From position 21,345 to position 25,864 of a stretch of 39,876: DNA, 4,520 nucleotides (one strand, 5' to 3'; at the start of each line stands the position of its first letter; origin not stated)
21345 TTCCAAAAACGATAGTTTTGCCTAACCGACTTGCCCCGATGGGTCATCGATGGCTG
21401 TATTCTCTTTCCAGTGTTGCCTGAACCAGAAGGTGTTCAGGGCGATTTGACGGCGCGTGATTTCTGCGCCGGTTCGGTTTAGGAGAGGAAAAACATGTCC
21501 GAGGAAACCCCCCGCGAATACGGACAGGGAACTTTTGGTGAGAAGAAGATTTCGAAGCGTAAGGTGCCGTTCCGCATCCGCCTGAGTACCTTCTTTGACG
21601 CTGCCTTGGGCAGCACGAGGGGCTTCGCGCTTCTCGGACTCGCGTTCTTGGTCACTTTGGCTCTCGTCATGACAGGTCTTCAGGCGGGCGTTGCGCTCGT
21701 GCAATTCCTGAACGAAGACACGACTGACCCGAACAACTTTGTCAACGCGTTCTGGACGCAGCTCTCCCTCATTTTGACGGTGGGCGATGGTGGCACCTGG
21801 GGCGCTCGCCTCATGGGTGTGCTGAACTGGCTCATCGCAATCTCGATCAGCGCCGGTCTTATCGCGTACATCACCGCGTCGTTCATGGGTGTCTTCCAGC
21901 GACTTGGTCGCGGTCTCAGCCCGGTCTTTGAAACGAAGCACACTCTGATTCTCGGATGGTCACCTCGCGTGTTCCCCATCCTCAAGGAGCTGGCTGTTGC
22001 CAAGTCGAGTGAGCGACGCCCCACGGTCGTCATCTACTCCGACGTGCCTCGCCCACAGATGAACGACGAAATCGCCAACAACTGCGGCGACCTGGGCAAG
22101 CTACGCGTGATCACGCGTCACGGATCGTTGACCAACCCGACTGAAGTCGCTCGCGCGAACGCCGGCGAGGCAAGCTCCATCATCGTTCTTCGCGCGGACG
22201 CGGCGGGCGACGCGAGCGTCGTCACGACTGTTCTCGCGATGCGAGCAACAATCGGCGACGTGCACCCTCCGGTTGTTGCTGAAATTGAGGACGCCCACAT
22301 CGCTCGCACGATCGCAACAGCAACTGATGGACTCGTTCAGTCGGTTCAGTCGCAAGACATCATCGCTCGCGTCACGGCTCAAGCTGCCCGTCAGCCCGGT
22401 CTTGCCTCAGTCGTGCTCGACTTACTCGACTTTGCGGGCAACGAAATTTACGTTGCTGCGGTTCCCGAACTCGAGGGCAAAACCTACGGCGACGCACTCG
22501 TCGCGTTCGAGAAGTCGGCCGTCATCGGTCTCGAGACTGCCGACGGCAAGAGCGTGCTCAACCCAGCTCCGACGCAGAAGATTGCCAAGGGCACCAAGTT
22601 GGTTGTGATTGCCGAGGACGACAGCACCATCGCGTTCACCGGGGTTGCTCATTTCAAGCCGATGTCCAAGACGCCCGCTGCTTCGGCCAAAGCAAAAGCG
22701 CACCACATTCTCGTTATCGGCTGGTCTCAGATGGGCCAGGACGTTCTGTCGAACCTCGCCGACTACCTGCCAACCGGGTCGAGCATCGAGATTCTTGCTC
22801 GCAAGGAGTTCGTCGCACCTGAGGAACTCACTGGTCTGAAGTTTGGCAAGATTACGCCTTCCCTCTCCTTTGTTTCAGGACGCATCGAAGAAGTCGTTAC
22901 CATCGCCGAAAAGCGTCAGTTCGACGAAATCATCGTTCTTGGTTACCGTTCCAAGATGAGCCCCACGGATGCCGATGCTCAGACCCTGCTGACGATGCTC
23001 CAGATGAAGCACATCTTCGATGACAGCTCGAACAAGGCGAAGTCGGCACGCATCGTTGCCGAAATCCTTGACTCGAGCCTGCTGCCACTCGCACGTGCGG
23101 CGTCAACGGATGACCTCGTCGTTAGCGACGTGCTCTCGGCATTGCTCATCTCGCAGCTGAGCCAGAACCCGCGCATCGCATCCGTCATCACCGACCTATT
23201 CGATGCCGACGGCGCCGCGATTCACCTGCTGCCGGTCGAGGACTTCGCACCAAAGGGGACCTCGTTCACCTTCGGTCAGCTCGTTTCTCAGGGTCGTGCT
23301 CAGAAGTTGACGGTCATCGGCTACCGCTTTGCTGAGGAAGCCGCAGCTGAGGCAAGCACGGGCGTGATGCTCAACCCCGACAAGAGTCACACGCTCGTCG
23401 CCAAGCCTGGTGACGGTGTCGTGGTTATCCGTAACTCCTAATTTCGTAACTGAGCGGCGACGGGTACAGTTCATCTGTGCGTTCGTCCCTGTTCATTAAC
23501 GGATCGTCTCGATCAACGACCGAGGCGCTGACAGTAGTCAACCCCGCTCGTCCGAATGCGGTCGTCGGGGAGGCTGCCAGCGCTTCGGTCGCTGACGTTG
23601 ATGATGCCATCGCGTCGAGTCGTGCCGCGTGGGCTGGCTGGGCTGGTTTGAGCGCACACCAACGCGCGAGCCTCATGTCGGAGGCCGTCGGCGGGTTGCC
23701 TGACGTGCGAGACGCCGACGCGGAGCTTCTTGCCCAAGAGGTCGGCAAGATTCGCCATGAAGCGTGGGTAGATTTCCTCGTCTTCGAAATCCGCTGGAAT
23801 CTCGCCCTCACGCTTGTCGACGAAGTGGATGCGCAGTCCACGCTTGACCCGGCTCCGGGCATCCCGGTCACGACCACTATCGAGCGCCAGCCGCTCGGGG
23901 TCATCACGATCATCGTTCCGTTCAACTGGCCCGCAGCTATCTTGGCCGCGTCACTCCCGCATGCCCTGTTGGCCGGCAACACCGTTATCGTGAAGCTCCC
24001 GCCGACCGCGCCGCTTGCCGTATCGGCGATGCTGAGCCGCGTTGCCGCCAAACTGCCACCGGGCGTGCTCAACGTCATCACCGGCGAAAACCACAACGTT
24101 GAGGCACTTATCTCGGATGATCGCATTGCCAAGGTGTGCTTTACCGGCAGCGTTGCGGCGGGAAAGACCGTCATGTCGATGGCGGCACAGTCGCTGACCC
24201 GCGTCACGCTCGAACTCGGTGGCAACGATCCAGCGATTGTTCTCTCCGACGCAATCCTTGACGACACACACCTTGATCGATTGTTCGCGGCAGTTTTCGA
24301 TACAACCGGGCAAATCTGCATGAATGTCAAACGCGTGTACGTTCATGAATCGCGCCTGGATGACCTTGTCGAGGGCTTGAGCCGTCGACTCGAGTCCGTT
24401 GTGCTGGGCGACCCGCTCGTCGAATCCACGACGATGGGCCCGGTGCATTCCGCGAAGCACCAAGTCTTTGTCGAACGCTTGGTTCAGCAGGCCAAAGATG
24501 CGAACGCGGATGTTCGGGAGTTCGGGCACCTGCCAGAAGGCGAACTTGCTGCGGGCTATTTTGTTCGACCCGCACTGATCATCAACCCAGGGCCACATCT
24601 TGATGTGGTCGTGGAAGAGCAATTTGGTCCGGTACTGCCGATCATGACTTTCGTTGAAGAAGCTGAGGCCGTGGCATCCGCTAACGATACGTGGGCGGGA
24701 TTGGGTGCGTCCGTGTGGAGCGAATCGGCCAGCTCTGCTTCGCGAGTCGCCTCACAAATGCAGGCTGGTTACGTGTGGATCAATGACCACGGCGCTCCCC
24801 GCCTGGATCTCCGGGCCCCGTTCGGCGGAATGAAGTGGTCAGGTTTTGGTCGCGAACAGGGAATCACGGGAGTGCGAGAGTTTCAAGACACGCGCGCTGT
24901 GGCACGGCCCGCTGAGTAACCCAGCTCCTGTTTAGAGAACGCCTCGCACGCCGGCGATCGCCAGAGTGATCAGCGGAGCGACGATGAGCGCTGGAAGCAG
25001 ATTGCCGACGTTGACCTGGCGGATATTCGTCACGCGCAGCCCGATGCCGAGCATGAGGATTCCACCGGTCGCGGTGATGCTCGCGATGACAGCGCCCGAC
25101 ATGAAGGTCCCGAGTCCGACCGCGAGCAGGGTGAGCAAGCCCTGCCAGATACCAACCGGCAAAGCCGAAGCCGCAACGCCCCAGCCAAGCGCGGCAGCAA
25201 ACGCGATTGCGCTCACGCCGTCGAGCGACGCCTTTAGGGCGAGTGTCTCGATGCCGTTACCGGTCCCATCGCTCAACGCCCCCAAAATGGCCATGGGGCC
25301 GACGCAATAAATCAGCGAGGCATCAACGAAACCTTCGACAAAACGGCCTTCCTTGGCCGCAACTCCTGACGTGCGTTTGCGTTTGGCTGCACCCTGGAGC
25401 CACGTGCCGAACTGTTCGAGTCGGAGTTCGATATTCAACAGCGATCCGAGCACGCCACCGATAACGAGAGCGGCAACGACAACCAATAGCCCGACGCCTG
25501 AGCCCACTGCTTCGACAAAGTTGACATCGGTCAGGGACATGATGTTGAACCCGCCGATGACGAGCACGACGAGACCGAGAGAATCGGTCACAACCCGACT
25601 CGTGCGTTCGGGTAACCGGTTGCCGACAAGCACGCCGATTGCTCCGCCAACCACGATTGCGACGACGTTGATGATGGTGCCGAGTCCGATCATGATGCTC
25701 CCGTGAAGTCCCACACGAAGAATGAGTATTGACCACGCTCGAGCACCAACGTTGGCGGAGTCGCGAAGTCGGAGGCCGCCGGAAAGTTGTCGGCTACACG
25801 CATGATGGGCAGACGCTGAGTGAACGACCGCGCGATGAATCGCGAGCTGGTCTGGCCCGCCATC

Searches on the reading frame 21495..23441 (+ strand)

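Call 18: search_protein_families(library=pfam, proteins=[window:21495-23441:+], max_evalue=0.00001)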
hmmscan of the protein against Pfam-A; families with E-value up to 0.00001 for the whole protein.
window:21495-23441:+ (648 aa): 1 family
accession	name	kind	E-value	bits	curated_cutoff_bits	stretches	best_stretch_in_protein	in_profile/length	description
PF06241.17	Castor_Poll_mid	-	5e-28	97.6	26.7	1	287-380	1-95/104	Castor and Pollux, part of voltage-gated ion channel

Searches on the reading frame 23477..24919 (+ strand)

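Call 18: search_protein_families(library=pfam, proteins=[window:23477-24919:+], max_evalue=0.00001)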
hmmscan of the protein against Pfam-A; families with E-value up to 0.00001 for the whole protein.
window:23477-24919:+ (480 aa): 1 family
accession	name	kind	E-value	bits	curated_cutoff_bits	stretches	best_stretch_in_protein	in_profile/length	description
PF00171.27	Aldedh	-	3.1e-119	399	23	1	14-475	5-461/461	Aldehyde dehydrogenase family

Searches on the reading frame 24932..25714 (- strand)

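Call 18: search_protein_families(library=pfam, proteins=[window:24932-25714:-], max_evalue=0.00001)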
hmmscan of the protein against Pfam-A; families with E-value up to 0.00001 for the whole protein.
window:24932-25714:- (260 aa): 1 family
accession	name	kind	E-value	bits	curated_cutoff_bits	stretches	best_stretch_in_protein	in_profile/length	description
PF04474.17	DUF554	-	7e-67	225.5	25.1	1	11-250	1-219/220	Protein of unknown function (DUF554)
